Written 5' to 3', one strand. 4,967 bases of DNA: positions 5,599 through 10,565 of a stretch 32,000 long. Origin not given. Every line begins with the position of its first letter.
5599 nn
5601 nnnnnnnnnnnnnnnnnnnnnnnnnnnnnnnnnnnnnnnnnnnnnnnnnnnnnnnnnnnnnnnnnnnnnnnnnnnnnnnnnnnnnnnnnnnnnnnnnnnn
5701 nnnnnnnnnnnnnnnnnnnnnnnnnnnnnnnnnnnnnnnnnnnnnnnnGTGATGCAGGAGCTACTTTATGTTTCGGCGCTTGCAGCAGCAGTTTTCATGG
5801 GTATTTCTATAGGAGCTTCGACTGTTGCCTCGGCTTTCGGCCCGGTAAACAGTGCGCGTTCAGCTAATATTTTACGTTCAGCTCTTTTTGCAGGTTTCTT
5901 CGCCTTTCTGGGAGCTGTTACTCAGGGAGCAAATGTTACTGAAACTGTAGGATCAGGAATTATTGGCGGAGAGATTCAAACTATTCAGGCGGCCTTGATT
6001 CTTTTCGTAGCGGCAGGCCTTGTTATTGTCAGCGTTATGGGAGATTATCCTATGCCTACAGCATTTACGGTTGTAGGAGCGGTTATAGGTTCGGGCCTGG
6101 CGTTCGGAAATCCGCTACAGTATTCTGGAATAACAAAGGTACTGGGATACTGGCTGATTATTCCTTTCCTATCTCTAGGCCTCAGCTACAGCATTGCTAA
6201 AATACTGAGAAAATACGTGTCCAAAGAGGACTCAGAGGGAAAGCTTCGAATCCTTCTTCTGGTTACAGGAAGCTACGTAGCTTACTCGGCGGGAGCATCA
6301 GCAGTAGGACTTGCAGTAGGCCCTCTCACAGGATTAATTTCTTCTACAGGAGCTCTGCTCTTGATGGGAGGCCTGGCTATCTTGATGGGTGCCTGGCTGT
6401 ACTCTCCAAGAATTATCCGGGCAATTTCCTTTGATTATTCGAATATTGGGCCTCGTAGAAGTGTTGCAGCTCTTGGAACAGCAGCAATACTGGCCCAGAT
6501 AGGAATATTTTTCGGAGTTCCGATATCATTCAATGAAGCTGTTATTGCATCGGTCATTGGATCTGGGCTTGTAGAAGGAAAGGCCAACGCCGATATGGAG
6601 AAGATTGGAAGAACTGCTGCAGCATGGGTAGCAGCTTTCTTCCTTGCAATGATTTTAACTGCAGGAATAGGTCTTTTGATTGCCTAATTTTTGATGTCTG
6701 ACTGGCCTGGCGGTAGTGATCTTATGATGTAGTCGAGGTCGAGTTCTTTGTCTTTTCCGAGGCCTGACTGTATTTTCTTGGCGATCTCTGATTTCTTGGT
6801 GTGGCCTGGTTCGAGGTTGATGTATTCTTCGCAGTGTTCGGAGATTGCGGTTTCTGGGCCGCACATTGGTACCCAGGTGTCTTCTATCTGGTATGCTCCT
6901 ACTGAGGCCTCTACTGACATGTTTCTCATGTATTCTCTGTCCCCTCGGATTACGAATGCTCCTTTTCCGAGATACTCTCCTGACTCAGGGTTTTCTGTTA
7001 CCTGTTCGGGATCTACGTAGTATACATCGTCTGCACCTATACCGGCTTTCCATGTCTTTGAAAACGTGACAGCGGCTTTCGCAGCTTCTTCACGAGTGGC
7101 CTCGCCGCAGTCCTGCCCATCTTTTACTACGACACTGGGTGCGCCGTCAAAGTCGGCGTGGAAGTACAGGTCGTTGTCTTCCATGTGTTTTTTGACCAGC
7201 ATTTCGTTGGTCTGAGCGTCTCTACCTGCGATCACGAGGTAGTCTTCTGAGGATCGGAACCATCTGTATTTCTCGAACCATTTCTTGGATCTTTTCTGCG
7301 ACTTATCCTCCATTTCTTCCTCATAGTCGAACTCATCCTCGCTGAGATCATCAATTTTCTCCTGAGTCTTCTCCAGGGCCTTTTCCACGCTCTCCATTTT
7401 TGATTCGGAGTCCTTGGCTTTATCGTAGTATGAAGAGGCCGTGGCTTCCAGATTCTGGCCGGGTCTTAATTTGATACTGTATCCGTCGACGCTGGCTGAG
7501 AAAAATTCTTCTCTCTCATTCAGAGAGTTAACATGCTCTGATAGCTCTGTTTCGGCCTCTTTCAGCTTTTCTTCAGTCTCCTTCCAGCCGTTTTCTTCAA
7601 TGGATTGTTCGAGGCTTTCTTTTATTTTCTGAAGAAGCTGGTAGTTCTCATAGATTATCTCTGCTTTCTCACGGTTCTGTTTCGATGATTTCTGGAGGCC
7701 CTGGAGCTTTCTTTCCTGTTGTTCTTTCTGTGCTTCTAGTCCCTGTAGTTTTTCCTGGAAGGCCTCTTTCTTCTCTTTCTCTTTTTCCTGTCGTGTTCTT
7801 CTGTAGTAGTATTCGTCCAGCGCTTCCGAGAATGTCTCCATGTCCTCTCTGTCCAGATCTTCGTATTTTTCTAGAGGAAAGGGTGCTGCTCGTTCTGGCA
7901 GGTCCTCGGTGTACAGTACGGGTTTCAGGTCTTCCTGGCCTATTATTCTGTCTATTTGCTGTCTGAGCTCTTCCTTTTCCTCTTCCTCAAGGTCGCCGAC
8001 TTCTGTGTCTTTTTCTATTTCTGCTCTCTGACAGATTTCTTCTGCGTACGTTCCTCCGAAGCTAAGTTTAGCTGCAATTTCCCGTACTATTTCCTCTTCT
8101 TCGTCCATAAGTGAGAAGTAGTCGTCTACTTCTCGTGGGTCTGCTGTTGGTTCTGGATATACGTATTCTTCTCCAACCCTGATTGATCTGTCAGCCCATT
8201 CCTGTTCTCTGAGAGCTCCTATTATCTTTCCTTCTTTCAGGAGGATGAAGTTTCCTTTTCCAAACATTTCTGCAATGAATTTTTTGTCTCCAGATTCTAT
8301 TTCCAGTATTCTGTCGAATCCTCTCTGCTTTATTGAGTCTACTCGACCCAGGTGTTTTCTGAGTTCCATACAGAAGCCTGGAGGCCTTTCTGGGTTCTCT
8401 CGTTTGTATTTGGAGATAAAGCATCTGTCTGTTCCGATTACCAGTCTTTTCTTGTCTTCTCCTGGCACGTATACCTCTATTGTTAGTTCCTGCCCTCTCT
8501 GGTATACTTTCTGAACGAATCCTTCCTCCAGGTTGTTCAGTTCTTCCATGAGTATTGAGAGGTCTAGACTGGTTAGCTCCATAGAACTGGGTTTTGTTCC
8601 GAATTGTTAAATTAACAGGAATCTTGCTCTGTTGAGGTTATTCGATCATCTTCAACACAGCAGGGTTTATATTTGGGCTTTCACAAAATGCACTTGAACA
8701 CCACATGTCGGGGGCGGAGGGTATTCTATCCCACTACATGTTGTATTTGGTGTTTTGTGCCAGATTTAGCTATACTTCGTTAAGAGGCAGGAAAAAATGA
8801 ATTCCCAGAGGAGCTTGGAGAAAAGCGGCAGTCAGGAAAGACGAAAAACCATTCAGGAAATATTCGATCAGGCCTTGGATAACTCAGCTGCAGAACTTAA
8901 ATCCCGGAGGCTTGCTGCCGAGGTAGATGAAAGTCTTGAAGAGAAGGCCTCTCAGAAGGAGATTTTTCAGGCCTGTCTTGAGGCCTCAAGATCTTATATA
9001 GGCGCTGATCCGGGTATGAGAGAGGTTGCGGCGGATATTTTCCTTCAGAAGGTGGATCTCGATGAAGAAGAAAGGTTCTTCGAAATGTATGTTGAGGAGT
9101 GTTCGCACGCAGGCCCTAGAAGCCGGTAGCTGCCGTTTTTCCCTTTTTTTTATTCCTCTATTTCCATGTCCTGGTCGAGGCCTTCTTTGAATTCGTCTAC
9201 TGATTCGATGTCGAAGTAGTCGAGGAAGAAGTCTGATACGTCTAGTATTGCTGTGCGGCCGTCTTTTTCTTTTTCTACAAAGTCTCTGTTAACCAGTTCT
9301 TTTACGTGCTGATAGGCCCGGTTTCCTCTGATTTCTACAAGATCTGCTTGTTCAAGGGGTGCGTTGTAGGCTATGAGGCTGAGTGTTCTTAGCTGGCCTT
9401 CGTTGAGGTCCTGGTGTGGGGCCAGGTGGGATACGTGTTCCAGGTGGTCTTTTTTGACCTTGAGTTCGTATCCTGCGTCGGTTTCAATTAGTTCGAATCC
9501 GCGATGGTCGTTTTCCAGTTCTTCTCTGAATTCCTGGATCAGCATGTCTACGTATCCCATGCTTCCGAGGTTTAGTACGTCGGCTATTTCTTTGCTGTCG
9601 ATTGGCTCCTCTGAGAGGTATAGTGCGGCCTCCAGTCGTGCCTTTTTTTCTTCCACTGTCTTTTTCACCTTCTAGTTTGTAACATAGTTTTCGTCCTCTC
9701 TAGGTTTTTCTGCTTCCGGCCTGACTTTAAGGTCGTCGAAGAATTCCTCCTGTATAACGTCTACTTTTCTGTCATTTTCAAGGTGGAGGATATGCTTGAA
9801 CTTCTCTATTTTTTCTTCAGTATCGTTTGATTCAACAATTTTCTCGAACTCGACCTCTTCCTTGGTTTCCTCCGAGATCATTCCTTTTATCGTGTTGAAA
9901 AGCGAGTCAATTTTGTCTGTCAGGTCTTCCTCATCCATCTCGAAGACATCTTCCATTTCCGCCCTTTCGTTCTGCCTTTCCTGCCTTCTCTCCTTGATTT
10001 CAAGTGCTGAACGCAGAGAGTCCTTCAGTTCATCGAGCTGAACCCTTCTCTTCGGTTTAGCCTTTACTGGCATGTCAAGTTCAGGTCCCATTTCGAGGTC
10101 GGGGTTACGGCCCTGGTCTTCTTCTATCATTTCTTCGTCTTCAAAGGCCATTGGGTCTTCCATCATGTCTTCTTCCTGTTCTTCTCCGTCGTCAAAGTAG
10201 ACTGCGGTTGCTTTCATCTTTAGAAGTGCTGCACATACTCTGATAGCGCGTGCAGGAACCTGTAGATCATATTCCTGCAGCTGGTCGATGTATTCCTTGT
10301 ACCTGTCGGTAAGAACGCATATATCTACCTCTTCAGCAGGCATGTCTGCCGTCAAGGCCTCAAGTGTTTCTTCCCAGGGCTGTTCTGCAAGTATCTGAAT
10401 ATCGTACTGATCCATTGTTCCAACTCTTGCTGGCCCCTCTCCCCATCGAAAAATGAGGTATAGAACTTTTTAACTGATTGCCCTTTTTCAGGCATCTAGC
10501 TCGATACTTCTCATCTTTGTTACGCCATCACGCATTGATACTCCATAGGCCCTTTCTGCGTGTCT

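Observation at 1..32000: AGGCCT is a highly iterated palindrome (HIP1-like), about 15-fold over-represented in genes of both strands, all codon phases and spacers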

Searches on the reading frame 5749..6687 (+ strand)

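Call 5: search_protein_families(library=ncbifam, proteins=[window:5749-6687:+])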
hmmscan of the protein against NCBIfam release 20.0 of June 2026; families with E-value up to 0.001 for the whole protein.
window:5749-6687:+ (312 aa): 1 family
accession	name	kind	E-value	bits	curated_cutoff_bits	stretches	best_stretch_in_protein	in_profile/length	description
NF053884.1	SulfPermCysPBac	equivalog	5.2e-31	107.8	400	1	8-304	3-308/354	sulfate permease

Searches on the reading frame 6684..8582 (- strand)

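Call 5: search_protein_families(library=ncbifam, proteins=[window:6684-8582:-])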
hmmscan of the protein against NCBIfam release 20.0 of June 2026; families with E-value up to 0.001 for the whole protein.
window:6684-8582:- (632 aa): 4 families
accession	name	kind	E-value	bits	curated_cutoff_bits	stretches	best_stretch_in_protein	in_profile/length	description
NF041120.1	RqcH_arch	equivalog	6.1e-185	616.7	400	1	4-631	1-645/645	ribosome rescue protein RqcH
NF038240.1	fibro_bind_EfbA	exception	3.5e-18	65.5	1025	1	11-511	11-519/567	fibronectin-binding protein EfbA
TIGR02168.1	SMC_prok_B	equivalog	0.00023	19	567.35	1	237-432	269-466/1181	chromosome segregation protein SMC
TIGR03631.1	uS13_bact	equivalog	0.00036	21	130.45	0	175-212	23-60/113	30S ribosomal protein S13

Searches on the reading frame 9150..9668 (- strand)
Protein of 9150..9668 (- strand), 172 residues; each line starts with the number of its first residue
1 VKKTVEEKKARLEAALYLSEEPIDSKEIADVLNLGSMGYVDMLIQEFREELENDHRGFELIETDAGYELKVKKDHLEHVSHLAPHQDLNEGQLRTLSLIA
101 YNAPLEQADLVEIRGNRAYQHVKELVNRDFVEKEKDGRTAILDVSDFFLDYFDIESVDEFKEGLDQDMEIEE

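Call 5: search_protein_families(library=ncbifam, proteins=[window:9150-9668:-])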
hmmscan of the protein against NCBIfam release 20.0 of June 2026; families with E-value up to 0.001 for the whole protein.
window:9150-9668:- (172 aa): 2 families
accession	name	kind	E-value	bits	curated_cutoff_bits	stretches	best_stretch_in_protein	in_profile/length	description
TIGR00281.1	TIGR00281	equivalog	3.8e-36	124.4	89.2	1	9-167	3-168/186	SMC-Scp complex subunit ScpB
NF001106.1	PRK00135.2-1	exception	1.1e-09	37.7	300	1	3-160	197-362/377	SMC-Scp complex subunit ScpB, long form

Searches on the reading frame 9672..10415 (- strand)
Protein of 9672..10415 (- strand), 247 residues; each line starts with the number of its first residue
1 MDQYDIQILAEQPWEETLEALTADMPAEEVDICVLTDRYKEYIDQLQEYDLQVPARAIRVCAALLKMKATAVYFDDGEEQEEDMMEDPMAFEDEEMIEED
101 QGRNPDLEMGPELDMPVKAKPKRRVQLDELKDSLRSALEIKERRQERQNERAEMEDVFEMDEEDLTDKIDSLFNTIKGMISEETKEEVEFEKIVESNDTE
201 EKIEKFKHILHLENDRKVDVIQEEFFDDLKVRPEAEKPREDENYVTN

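Call 5: search_protein_families(library=ncbifam, proteins=[window:9672-10415:-])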
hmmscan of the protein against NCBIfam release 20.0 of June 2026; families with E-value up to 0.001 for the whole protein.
window:9672-10415:- (247 aa): 2 families
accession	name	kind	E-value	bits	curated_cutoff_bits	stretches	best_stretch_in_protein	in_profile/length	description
NF000994.0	PRK00104.1-3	equivalog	6e-13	49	234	2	28-87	30-89/246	segregation/condensation protein A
NF000995.0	PRK00104.1-4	equivalog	1.8e-05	24.2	315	0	30-94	33-93/251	segregation/condensation protein A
